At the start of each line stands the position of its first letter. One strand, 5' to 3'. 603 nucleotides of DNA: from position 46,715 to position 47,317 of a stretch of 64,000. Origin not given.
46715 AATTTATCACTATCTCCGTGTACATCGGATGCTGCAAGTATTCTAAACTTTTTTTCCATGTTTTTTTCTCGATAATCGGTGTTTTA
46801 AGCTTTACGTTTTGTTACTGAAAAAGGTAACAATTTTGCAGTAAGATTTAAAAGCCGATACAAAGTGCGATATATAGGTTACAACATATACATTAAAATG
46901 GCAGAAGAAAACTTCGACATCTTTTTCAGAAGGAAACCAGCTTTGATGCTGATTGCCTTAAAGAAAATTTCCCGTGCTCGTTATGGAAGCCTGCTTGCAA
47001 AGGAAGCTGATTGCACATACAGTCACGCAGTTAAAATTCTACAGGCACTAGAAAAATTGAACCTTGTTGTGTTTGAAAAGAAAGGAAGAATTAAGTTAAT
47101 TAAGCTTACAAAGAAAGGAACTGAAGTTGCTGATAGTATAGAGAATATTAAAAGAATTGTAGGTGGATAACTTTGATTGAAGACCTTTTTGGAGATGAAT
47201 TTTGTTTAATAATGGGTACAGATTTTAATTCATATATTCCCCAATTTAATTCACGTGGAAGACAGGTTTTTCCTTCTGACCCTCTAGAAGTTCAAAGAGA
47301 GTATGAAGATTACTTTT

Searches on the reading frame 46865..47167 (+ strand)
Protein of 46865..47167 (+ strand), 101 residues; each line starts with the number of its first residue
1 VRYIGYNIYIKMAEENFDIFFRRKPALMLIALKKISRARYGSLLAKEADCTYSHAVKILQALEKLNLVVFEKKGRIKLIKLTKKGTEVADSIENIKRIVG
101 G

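Call 70: search_protein_families(library=pfam, max_evalue=0.01, proteins=[window:46865-47167:+])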
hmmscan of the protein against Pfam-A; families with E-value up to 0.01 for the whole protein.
window:46865-47167:+ (101 aa): 4 families
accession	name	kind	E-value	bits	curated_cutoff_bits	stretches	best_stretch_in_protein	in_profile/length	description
PF14947.12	HTH_45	-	0.00011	22.5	25.5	1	32-98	12-75/77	Winged helix-turn-helix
PF22665.2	DUF6293_C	-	0.00063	20.6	27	1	57-90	66-99/101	DUF6293 C-terminal winged helix domain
PF13463.12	HTH_27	-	0.00064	20.4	22.2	1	44-85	24-68/68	Winged helix DNA-binding domain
PF01090.25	Ribosomal_S19e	-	0.0014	18.8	29.4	1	37-92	78-130/137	Ribosomal protein S19e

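Call 88: find_homologous_proteins(query=window:46898-47167:+)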
Query seq(90 aa) (90 aa): 2323 proteins with E <= 0.001 among 2324 candidates; the best 120 are listed.
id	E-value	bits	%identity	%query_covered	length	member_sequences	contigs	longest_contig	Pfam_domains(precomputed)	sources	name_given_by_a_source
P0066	4.2e-49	181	100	100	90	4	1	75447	-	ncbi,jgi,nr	ncbi:MAG TPA: hypothetical protein VHA12_03920 [Candidatus Nanoarchaeia archaeon]|jgi:DNA-binding Ma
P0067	1.2e-47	176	98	100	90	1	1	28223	-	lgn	-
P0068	6.7e-44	165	90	100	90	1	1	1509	-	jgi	jgi:DNA-binding MarR family transcriptional regulator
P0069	5.9e-43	162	89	97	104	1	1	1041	-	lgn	-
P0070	7.0e-43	161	87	97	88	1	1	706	-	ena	-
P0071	8.8e-43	161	87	97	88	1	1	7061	PF13463.13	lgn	-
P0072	2.1e-42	160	87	97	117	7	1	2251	-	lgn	-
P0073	2.2e-42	160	86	97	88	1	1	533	-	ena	-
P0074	3.9e-42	159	86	97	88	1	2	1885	-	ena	-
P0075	5.4e-42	159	90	97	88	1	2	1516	-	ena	-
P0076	8.1e-42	158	85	97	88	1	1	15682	-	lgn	-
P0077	8.2e-42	158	85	97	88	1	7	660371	-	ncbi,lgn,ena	-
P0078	8.4e-42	158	85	97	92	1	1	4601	PF13463.13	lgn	-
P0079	1.0e-41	158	85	97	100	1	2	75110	-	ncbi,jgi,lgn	-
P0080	1.1e-41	158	87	97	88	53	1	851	PF13463.13,PF22665.4,PF14947.13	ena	-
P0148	2.3e-40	153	82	97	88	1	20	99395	-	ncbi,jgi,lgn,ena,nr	ncbi:hypothetical protein CO038_03760 [Candidatus Pacearchaeota archaeon CG_4_9_14_0_2_um_filter_39_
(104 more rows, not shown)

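Call 89: find_encoding_contigs(protein=P0148, flank=3000, max_places=10)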
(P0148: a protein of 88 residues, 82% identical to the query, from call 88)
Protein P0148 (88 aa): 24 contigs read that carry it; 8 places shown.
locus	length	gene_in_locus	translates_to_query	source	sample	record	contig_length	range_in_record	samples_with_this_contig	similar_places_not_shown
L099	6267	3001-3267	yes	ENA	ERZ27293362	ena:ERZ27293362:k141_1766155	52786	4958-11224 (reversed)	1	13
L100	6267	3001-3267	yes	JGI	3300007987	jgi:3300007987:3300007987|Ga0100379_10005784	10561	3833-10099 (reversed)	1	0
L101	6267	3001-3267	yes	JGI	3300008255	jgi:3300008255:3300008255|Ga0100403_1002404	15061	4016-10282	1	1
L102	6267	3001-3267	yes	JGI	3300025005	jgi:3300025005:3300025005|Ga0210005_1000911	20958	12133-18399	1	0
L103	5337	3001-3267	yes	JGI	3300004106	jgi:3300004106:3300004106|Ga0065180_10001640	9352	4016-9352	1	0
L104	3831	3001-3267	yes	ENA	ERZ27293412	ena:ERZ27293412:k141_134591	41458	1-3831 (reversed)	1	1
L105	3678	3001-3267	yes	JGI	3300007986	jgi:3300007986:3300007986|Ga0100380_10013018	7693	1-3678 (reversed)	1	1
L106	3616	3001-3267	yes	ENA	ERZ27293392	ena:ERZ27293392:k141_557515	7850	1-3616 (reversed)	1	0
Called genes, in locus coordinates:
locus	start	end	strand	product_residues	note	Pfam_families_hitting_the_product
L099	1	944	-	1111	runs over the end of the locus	PF08281:Sigma70_r4_2 (faint)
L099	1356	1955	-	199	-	PF00149:Metallophos, PF12850:Metallophos_2, PF14582:Metallophos_3 (faint)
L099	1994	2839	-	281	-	PF04542:Sigma70_r2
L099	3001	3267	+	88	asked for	-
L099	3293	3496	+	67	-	-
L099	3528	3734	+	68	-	-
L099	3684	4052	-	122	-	PF13662:Toprim_4, PF01751:Toprim, PF13155:Toprim_2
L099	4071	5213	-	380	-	PF08545:ACP_syn_III, PF08541:ACP_syn_III_C (weak)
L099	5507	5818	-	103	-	PF02150:Zn_ribbon_RPB9 (weak), PF01096:Zn_ribbon_TFIIS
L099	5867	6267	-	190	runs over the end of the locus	-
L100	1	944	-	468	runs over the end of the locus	?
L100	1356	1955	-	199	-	PF00149:Metallophos, PF12850:Metallophos_2, PF14582:Metallophos_3 (faint)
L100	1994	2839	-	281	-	PF04542:Sigma70_r2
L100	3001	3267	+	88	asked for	-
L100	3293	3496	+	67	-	-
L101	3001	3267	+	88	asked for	-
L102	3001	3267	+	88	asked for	-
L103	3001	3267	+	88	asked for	-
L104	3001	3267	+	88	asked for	-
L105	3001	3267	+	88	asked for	-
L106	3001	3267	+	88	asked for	-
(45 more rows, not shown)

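Call 91: search_solved_structures(query=window:46898-47167:+, max_evalue=1)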
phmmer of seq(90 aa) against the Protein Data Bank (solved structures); distinct sequences matched with E-value up to 1: 5.
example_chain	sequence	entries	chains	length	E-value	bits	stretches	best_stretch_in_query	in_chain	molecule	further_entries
2qvo_A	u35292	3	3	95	1.9e-05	28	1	2-86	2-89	Uncharacterized protein AF_1382 | Protein AF_1382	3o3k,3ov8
5k1y_C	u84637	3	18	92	0.011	19.2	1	10-88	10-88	AspA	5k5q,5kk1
4rs8_A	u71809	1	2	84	0.013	18.9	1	12-88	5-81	AspA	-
5k5o_A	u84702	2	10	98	0.013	18.9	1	10-88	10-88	AspA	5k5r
2pg4_A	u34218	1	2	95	0.19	15.2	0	62-89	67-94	Uncharacterized protein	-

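Call 92: search_protein_families(library=ncbifam, max_evalue=0.1, proteins=[window:46898-47167:+])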
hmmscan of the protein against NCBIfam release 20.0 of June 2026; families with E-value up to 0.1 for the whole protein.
seq(90 aa): 8 families
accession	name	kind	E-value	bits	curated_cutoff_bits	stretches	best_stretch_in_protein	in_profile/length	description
NF050184.1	VpaChn25_0724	subfamily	0.0011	19.1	65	1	41-84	37-80/88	VpaChn25_0724 family phage protein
NF053658.1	SSO5209_fam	equivalog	0.0013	18.4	140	1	46-86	34-75/81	SSO5209 family protein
NF006811.0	PRK09333.1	equivalog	0.0014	18.1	156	1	28-81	82-131/150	30S ribosomal protein S19e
NF045593.1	bilirub_TF_BilQ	equivalog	0.018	14.7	125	1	33-84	50-104/135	bilirubin utilization transcriptional regulator BilQ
TIGR02337.1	HpaR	equivalog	0.041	13.7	121.2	1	33-83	48-101/130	homoprotocatechuate degradation operon regulator HpaR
NF003025.0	PRK03902.1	equivalog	0.059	13.4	138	1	31-81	26-73/142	transcriptional regulator MntR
NF038251.1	AdcR_fam_Zn_TF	equivalog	0.066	13.5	175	1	16-80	42-105/143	zinc-dependent MarR family transcriptional regulator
NF002196.0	PRK01060.1-1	equivalog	0.076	12.3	333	1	46-88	122-165/297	deoxyribonuclease IV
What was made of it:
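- On Archaeal upstream regulator site (UAS/operator of the TRBM, Tar-box or TGM-upstream type): The candidate proteins are listed in calls 70, 88, 91 and 92.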
